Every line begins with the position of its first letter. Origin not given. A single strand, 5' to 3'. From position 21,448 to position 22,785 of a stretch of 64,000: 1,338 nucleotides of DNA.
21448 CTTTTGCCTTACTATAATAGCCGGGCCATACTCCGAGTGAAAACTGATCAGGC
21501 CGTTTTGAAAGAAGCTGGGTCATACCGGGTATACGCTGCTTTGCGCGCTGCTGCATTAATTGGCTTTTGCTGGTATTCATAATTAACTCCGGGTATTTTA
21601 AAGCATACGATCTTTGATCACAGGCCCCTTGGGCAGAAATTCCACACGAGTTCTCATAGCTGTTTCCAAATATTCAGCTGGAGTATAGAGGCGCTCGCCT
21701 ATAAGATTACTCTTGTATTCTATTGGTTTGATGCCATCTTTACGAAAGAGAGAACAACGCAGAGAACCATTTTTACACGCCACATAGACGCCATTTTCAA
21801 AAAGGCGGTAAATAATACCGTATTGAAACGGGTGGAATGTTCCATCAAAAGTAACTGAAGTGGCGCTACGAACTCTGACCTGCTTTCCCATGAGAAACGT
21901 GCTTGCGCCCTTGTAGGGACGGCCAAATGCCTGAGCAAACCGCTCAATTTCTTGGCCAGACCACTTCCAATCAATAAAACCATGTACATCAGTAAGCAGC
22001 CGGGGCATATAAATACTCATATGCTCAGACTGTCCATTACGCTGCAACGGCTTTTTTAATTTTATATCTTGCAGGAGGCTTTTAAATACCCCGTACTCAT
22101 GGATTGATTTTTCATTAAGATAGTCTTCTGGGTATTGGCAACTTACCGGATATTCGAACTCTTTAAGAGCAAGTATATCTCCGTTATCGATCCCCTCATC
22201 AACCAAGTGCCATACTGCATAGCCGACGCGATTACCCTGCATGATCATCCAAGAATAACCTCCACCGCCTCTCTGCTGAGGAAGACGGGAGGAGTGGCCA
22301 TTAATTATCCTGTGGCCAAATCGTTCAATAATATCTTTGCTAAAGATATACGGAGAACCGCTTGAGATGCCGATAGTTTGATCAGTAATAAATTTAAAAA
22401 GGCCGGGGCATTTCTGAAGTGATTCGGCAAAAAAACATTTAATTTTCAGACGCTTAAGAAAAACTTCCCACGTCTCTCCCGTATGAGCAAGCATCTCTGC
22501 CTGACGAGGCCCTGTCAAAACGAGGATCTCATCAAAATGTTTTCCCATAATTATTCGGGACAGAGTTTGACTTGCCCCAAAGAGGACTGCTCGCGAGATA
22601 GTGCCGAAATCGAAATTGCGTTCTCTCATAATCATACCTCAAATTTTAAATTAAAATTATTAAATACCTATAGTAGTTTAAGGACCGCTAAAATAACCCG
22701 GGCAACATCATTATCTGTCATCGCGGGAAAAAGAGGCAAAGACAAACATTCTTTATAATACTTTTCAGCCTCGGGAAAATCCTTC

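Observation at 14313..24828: Pseudaminic-acid-type pathway lacking PseH, with formyltransferases, WbqC and a PIG-L deacetylase in its place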

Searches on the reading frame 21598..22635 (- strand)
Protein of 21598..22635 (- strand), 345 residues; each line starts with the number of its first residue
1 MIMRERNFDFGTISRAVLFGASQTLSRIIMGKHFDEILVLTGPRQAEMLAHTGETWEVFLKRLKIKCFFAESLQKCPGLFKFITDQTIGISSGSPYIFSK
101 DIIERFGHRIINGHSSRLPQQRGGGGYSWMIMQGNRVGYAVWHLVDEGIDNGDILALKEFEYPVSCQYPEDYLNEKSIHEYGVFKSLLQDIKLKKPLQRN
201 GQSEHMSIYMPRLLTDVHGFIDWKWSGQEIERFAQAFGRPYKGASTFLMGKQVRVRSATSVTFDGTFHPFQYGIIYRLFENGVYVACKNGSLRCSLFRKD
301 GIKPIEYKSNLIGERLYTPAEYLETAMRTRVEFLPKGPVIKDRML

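Call 4: search_protein_families(library=pfam, proteins=[window:21598-22635:-], max_evalue=0.001)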
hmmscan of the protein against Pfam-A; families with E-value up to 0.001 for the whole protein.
window:21598-22635:- (345 aa): 2 families
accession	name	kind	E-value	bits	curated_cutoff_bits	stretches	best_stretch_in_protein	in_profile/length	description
PF02911.23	Formyl_trans_C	-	4.6e-12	46.4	21.1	1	218-313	6-98/100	Formyl transferase, C-terminal domain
PF00551.24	Formyl_trans_N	-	1.4e-08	35.2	26.1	1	97-161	91-155/181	Formyl transferase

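Call 5: search_protein_families(library=ncbifam, proteins=[window:21598-22635:-], max_evalue=0.001)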
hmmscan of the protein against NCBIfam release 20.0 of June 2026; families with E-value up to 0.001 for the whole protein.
window:21598-22635:- (345 aa): 6 families
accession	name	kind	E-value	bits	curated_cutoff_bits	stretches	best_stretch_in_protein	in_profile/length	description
TIGR00460.1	fmt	equivalog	3.6e-17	62.5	201.5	1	75-301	71-291/315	methionyl-tRNA formyltransferase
NF005998.1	PRK08125.1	equivalog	5.7e-12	44.8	777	1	97-294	87-276/649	bifunctional UDP-4-amino-4-deoxy-L-arabinose formyltransferase/UDP-glucuronic acid oxidase ArnA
NF005414.0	PRK06988.1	equivalog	2.8e-07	29.8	316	1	110-290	102-277/311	formyltransferase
TIGR00639.1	PurN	equivalog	8.9e-07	28.6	150.1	1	95-160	89-154/192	phosphoribosylglycinamide formyltransferase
TIGR00655.1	PurU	equivalog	0.00018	21.2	285.95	1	97-155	172-230/280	formyltetrahydrofolate deformylase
NF004684.0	PRK06027.1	subfamily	0.00023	20.9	223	1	97-155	177-235/286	formyltetrahydrofolate deformylase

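Call 20: search_solved_structures(query=window:21598-22635:-, max_evalue=0.01, show_alignments=1)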
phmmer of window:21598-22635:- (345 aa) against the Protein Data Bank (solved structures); distinct sequences matched with E-value up to 0.01: 33.
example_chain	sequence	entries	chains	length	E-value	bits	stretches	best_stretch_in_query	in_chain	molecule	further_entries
3tqq_A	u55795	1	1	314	8.5e-11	44.9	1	97-298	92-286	Methionyl-tRNA formyltransferase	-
6ci2_A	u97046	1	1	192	3.3e-09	39.7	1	88-163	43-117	formyltransferase PseJ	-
6ci4_A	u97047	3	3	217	4.2e-09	39.3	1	87-163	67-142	formyltransferase PseJ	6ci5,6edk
4iqf_A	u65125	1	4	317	8.8e-09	38.3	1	96-290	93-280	Methionyl-tRNA formyltransferase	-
5jnf_C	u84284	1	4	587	7.5e-08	35.2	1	92-162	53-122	Linear gramicidin synthase subunit A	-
5es6_A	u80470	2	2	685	9.4e-08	34.9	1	92-162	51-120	Linear gramicidin synthase subunit A | Linear gramicidin synthetase subunit A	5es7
6ulz_A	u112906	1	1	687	9.5e-08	34.9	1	92-162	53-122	Linear gramicidin synthase subunit A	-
5es5_A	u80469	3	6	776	1.1e-07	34.7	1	92-162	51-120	Linear gramicidin synthetase subunit A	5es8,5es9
6mfx_A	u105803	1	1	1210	1.7e-07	34.1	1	92-162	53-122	Linear gramicidin synthase subunit A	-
6mfw_A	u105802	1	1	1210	1.7e-07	34.1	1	92-162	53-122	Linear gramicidin synthase subunit A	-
6mfy_A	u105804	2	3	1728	2.7e-07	33.4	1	92-162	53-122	Linear gramicidin synthase subunit A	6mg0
9be3_A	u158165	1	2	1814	2.9e-07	33.3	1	92-162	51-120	Linear gramicidin synthase subunit A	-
6mfz_A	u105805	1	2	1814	2.9e-07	33.3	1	92-162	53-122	Linear gramicidin synthase subunit A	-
9be4_A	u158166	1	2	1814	2.9e-07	33.3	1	92-162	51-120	Linear gramicidin synthase subunit A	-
9meh_A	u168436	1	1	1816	2.9e-07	33.3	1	92-162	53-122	Linear gramicidin synthase subunit A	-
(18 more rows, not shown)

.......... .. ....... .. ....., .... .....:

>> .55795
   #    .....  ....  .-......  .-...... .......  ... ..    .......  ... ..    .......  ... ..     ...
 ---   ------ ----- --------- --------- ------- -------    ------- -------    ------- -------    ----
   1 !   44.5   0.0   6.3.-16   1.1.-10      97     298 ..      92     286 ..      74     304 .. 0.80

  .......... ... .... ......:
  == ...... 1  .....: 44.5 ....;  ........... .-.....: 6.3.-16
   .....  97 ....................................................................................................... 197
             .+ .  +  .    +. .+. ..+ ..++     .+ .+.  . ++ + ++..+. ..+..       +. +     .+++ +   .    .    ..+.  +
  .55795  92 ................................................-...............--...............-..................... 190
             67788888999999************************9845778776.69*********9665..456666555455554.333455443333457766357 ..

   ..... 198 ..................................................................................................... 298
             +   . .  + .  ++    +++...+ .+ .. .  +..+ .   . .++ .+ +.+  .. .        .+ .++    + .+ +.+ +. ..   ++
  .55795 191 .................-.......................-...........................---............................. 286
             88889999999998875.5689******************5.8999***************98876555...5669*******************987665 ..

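Call 25: find_encoding_contigs(protein=window:21598-22635:-, flank=10000, max_places=6)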
Protein window:21598-22635:- (345 aa): no gene with exactly this product is on record in the collection.

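Call 26: find_homologous_proteins(query=window:21598-22635:-, max_evalue=0.001)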
Query window:21598-22635:- (345 aa): 17 proteins with E <= 0.001 among 1033 candidates.
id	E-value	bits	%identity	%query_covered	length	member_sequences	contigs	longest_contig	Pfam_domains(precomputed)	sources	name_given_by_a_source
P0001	3.2e-217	739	100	92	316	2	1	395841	PF00551.25,PF02911.24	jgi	jgi:methionyl-tRNA formyltransferase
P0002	2.4e-185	634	78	99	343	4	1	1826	PF00551.25,PF02911.24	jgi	jgi:methionyl-tRNA formyltransferase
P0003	7.9e-74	267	40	97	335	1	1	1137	PF00551.25,PF02911.24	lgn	-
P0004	8.1e-72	260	39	97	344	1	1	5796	PF00551.25,PF02911.24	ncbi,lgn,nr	ncbi:MAG: hypothetical protein HY735_00075 [Verrucomicrobia bacterium]|nr:hypothetical protein [Verr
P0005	1.8e-71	259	39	97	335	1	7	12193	PF02911.24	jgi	jgi:methionyl-tRNA formyltransferase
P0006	2.5e-71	259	39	97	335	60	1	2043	PF02911.24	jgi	jgi:methionyl-tRNA formyltransferase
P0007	2.3e-69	252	40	97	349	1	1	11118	PF00551.25,PF02911.24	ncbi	-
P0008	7.7e-66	241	38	95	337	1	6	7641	PF02911.24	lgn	-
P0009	6.4e-63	231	37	95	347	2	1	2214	PF00551.25,PF02911.24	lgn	-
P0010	4.3e-56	209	37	96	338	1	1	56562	PF00551.25,PF02911.24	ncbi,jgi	jgi:methionyl-tRNA formyltransferase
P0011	1.9e-55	207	41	73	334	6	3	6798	PF00551.25,PF02911.24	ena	-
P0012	3.3e-52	196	36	94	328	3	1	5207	PF00551.25,PF02911.24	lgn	-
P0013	1.5e-40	158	32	97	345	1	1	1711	PF00551.25,PF02911.24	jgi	jgi:methionyl-tRNA formyltransferase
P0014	5.8e-34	136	30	97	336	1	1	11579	PF02911.24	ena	-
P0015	5.0e-23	100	34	61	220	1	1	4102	PF02911.24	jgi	jgi:methionyl-tRNA formyltransferase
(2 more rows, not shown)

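Call 27: find_encoding_contigs(protein=P0001, flank=2000, max_places=3)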
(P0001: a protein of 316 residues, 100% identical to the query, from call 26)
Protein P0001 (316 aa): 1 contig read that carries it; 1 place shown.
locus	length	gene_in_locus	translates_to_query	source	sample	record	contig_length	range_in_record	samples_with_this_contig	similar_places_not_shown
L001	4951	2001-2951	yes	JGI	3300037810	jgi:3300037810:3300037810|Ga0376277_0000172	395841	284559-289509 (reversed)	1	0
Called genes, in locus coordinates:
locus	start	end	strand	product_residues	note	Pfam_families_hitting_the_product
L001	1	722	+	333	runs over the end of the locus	PF01073:3Beta_HSD, PF01370:Epimerase, PF02719:Polysacc_synt_2, PF04321:RmlD_sub_bind, PF05368:NmrA, PF07993:NAD_binding_4 (weak), PF13460:NAD_binding_10, PF16363:GDP_Man_Dehyd, +1 more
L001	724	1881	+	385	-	PF01041:DegT_DnrJ_EryC1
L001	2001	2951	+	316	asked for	PF00551:Formyl_trans_N, PF02911:Formyl_trans_C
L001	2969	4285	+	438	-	PF00202:Aminotran_3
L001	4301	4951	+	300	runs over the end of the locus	PF00248:Aldo_ket_red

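Call 28: find_encoding_contigs(protein=P0010, flank=10000, max_places=3)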
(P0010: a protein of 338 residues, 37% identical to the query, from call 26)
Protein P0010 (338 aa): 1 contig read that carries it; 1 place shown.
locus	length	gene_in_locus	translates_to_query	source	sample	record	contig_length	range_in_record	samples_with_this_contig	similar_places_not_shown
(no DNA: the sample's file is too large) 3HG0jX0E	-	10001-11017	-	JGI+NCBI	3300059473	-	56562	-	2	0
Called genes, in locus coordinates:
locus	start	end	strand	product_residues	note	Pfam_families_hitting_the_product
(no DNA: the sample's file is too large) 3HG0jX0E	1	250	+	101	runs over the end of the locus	-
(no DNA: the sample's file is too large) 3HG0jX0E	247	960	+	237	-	PF00483:NTP_transferase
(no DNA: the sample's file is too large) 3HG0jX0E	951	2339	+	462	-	PF00571:CBS (faint), PF00288:GHMP_kinases_N, PF08544:GHMP_kinases_C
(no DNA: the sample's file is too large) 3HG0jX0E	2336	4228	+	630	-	PF03102:NeuB, PF08666:SAF (weak), PF01261:AP_endonuc_2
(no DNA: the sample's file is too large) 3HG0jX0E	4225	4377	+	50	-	-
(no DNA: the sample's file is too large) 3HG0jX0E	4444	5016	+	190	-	PF13302:Acetyltransf_3, PF13420:Acetyltransf_4, PF00583:Acetyltransf_1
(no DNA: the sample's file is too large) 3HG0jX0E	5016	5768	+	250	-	PF02348:CTP_transf_3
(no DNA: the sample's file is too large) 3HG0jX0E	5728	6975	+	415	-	PF00155:Aminotran_1_2, PF01041:DegT_DnrJ_EryC1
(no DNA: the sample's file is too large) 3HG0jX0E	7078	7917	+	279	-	PF00106:adh_short, PF13561:adh_short_C2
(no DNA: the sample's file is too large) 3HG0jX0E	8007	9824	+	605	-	PF27878:PFTS_polysacc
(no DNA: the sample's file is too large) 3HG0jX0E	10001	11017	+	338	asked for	PF00551:Formyl_trans_N, PF02911:Formyl_trans_C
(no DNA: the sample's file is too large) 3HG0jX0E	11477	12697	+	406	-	PF04464:Glyphos_transf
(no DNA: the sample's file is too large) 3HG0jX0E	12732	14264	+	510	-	PF13522:GATase_6, PF12481:DUF3700 (faint), PF13537:GATase_7, PF00733:Asn_synthase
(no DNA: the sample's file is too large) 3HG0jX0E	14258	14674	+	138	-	PF01467:CTP_transf_like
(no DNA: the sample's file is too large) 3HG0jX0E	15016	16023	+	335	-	PF00106:adh_short, PF01073:3Beta_HSD, PF01370:Epimerase, PF02719:Polysacc_synt_2, PF04321:RmlD_sub_bind, PF05368:NmrA, PF07993:NAD_binding_4, PF13460:NAD_binding_10, +1 more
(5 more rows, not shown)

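Call 38: find_encoding_contigs(protein=P0005, flank=8000, max_places=3)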
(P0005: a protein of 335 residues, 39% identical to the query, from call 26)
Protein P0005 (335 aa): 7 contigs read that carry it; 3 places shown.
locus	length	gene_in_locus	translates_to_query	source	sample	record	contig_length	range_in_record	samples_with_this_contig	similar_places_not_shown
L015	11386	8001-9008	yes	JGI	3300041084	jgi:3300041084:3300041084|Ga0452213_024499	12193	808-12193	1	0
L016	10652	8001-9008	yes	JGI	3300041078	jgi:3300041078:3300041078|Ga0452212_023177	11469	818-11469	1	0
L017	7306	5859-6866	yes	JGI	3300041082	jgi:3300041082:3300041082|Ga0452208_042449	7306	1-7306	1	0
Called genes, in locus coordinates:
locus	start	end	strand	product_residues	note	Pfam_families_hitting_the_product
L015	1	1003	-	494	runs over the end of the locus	-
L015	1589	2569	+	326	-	PF01073:3Beta_HSD, PF01370:Epimerase, PF02719:Polysacc_synt_2, PF04321:RmlD_sub_bind, PF07993:NAD_binding_4 (faint), PF13460:NAD_binding_10 (weak), PF16363:GDP_Man_Dehyd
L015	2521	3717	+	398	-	PF00155:Aminotran_1_2, PF01041:DegT_DnrJ_EryC1, PF01212:Beta_elim_lyase (weak), PF01053:Cys_Met_Meta_PP (weak)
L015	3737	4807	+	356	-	PF03102:NeuB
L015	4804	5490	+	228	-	PF02348:CTP_transf_3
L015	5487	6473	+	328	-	PF01408:GFO_IDH_MocA, PF02894:GFO_IDH_MocA_C, PF22725:GFO_IDH_MocA_C3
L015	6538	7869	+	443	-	PF00202:Aminotran_3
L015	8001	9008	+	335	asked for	PF02911:Formyl_trans_C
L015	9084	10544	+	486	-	PF04101:Glyco_tran_28_C, PF13302:Acetyltransf_3, PF00583:Acetyltransf_1, PF13508:Acetyltransf_7 (faint)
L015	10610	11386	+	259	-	?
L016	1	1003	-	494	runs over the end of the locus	-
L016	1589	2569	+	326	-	PF01073:3Beta_HSD, PF01370:Epimerase, PF02719:Polysacc_synt_2, PF04321:RmlD_sub_bind, PF07993:NAD_binding_4 (faint), PF13460:NAD_binding_10 (weak), PF16363:GDP_Man_Dehyd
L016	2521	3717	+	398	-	PF00155:Aminotran_1_2, PF01041:DegT_DnrJ_EryC1, PF01212:Beta_elim_lyase (weak), PF01053:Cys_Met_Meta_PP (weak)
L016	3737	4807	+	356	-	PF03102:NeuB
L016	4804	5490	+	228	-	PF02348:CTP_transf_3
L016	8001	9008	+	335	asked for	PF02911:Formyl_trans_C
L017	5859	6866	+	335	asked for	PF02911:Formyl_trans_C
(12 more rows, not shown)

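Call 39: find_encoding_contigs(protein=P0007, flank=8000, max_places=2)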
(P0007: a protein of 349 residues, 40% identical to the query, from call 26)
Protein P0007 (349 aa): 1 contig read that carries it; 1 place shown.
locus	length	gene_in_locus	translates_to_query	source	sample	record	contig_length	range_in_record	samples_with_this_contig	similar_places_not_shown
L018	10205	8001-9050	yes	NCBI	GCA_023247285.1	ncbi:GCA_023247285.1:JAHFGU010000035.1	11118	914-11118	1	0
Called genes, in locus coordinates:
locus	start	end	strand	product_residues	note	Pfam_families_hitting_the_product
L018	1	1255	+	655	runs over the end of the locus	PF27878:PFTS_polysacc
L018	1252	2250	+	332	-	PF01073:3Beta_HSD, PF01370:Epimerase, PF02719:Polysacc_synt_2, PF04321:RmlD_sub_bind, PF05368:NmrA, PF13460:NAD_binding_10, PF16363:GDP_Man_Dehyd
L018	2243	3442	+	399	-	PF01041:DegT_DnrJ_EryC1, PF00155:Aminotran_1_2, PF01212:Beta_elim_lyase (weak), PF01053:Cys_Met_Meta_PP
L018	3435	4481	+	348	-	PF03102:NeuB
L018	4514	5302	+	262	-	PF05114:MbnB_TglH_ChrH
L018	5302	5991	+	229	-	PF02348:CTP_transf_3, PF12804:NTP_transf_3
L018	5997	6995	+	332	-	PF00551:Formyl_trans_N, PF02911:Formyl_trans_C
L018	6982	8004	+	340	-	PF04055:Radical_SAM, PF13186:SPASM (weak)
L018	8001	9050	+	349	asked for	PF00551:Formyl_trans_N (weak), PF02911:Formyl_trans_C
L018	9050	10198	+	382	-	-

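Call 66: predict_structure(alignment_id=A4)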
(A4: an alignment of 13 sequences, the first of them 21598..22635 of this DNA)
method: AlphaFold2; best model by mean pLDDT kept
length: 345 residues; sequences in the alignment: 13
mean_pLDDT: 91.5   pTM: 0.87
mean pLDDT of the five models: 91.5, 91.4, 90.1, 88.4, 88.2
residues with pLDDT >= 90: 257; 70-90: 79; 50-70: 5; < 50: 4
segments of 3 or more residues with pLDDT < 50: 1-3
pLDDT, mean of each block of 10 residues (from residue 1): 65 96 97 96 92 96 96 89 96 92 95 91 81 91 92 94 93 94 97 92 84 91 96 94 96 95 88 95 95 95 90 97 92 86 61
secondary structure, 60 per line:
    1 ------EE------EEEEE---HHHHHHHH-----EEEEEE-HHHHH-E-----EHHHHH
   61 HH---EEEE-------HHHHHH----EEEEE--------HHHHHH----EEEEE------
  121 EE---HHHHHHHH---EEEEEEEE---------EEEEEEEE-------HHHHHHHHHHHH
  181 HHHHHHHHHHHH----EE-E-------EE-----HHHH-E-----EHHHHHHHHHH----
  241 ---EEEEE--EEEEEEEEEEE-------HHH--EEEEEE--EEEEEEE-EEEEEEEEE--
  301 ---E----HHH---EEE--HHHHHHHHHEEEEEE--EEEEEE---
elements in order: E15-19 H23-30 E36-41 H43-47 H56-62 E66-69 H77-82 E87-91 H100-105 E110-114 H126-133 E137-144 E154-161 H169-192 H215-218 H227-236 E244-248 E251-261 E274-279 E282-288 E290-298 E315-317 H320-328 E329-334 E337-342

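Call 69: fold_search(model_id=the predicted structure, library=pdb)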
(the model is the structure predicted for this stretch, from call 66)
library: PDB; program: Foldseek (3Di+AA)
matches with E <= 10: 1237; with E <= 0.001: 159
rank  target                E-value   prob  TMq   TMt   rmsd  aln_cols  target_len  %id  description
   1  4iqf_C                9.0e-19  1.00  0.71  0.78   4.5       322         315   20  Crystal Structure of Methyionyl-tRNA Formyltransferase from Bacillus anthracis (released 2013-01-23)
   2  3tqq                  1.7e-18  1.00  0.68  0.76   9.5       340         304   20  Structure of the methionyl-tRNA formyltransferase (fmt) from Coxiella burnetii (released 2011-09-28)
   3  4iqf_A                2.1e-18  1.00  0.69  0.75   4.1       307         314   18  Crystal Structure of Methyionyl-tRNA Formyltransferase from Bacillus anthracis (released 2013-01-23)
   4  4iqf_B                3.0e-18  1.00  0.72  0.79   4.2       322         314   21  Crystal Structure of Methyionyl-tRNA Formyltransferase from Bacillus anthracis (released 2013-01-23)
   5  2fmt_A                3.2e-18  1.00  0.66  0.72   9.5       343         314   19  METHIONYL-TRNAFMET FORMYLTRANSFERASE COMPLEXED WITH FORMYL-METHIONYL-TRNAFMET (released 1999-07-29)
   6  3r8x                  6.8e-18  1.00  0.63  0.70   9.7       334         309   18  Crystal Structure of Methionyl-tRNA Formyltransferase from Yersinia pestis complexed with L-methionine (released 2011-04-13)
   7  3q0i                  7.6e-18  1.00  0.66  0.74   4.4       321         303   19  Methionyl-tRNA formyltransferase from Vibrio cholerae (released 2010-12-29)
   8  1fmt_B                1.5e-17  1.00  0.64  0.71   8.8       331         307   19  METHIONYL-TRNAFMET FORMYLTRANSFERASE FROM ESCHERICHIA COLI (released 1998-01-28)
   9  5j63_B                1.6e-17  1.00  0.70  0.80   3.8       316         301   17  Crystal Structure of the N-terminal N-formyltransferase Domain (residues 1-306) of Escherichia coli Arna in Complex wi (released 2016-05-25)
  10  1fmt_A                2.3e-17  1.00  0.68  0.75   3.8       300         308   20  METHIONYL-TRNAFMET FORMYLTRANSFERASE FROM ESCHERICHIA COLI (released 1998-01-28)
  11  5uai_A                6.7e-17  1.00  0.68  0.75   5.1       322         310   19  Crystal structure of Methionyl-tRNA formyltransferase from Pseudomonas aeruginosa (released 2017-01-18)
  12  2bln_A                7.6e-17  1.00  0.69  0.79   6.0       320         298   14  N-terminal formyltransferase domain of ArnA in complex with N-5- formyltetrahydrofolate and UMP (released 2005-04-08)
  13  5j63_A                7.6e-17  1.00  0.70  0.79   3.7       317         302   17  Crystal Structure of the N-terminal N-formyltransferase Domain (residues 1-306) of Escherichia coli Arna in Complex wi (released 2016-05-25)
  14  5uai_B                1.3e-16  1.00  0.69  0.76   5.1       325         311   19  Crystal structure of Methionyl-tRNA formyltransferase from Pseudomonas aeruginosa (released 2017-01-18)
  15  4wkg_F                1.4e-16  1.00  0.71  0.40   3.7       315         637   16  The crystal structure of apo ArnA features an unexpected central binding pocket and provides an explanation for enzyma (released 2014-12-17)
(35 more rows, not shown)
